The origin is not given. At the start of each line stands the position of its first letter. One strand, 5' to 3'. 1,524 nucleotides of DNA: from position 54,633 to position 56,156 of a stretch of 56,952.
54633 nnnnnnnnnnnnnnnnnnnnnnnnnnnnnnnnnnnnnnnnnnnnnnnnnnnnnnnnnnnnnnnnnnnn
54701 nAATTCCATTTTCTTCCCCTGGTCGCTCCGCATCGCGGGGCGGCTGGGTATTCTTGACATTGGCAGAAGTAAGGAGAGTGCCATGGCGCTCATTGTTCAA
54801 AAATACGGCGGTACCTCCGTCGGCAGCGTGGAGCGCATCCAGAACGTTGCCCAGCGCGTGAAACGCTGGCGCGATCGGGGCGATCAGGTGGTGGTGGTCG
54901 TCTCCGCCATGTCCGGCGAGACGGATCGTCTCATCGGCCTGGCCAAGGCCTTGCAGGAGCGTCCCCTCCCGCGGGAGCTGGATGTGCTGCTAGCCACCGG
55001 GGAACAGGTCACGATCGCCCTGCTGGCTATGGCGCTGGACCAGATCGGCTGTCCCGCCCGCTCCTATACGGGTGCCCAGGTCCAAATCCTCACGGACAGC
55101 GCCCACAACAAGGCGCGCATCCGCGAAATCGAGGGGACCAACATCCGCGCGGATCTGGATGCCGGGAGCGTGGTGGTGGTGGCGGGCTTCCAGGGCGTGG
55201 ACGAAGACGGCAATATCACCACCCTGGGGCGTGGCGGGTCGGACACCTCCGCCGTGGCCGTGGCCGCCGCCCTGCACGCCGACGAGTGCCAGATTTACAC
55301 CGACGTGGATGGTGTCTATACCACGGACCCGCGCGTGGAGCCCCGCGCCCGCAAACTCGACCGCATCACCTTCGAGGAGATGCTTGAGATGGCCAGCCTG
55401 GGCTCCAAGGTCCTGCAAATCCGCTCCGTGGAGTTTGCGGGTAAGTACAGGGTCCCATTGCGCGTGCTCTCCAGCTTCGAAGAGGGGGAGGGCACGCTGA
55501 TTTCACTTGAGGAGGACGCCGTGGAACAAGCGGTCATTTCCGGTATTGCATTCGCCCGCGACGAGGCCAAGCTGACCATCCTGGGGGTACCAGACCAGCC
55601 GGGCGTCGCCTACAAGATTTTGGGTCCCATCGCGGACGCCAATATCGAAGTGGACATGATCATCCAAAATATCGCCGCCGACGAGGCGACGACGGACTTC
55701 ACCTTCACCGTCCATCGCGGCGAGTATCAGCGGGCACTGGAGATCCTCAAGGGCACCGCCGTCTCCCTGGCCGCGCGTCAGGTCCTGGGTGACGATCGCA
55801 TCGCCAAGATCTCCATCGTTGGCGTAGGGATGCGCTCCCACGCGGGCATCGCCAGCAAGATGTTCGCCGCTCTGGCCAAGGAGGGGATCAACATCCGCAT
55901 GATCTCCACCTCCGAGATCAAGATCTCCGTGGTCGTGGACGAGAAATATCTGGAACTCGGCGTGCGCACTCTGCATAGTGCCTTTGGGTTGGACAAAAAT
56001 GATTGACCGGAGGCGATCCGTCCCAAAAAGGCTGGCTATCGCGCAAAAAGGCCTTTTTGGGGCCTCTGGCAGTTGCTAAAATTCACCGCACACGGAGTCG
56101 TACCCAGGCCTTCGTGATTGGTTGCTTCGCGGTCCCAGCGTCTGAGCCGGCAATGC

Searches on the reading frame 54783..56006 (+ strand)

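Call 110: search_protein_families(library=pfam, proteins=[window:54783-56006:+], max_evalue=0.0001)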
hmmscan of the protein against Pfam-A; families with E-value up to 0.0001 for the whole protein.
window:54783-56006:+ (407 aa): 4 families
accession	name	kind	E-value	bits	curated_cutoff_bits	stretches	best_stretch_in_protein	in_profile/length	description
PF00696.33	AA_kinase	-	6.2e-53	180.4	24.9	1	3-229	2-233/234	Amino acid kinase family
PF22468.2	ACT_9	-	3.4e-35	120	27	2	343-401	1-61/61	ACT domain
PF13840.12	ACT_7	-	5.3e-23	81.1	27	1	337-399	3-65/65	ACT domain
PF01842.31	ACT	-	4.7e-18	65.1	27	2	266-323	4-62/66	ACT domain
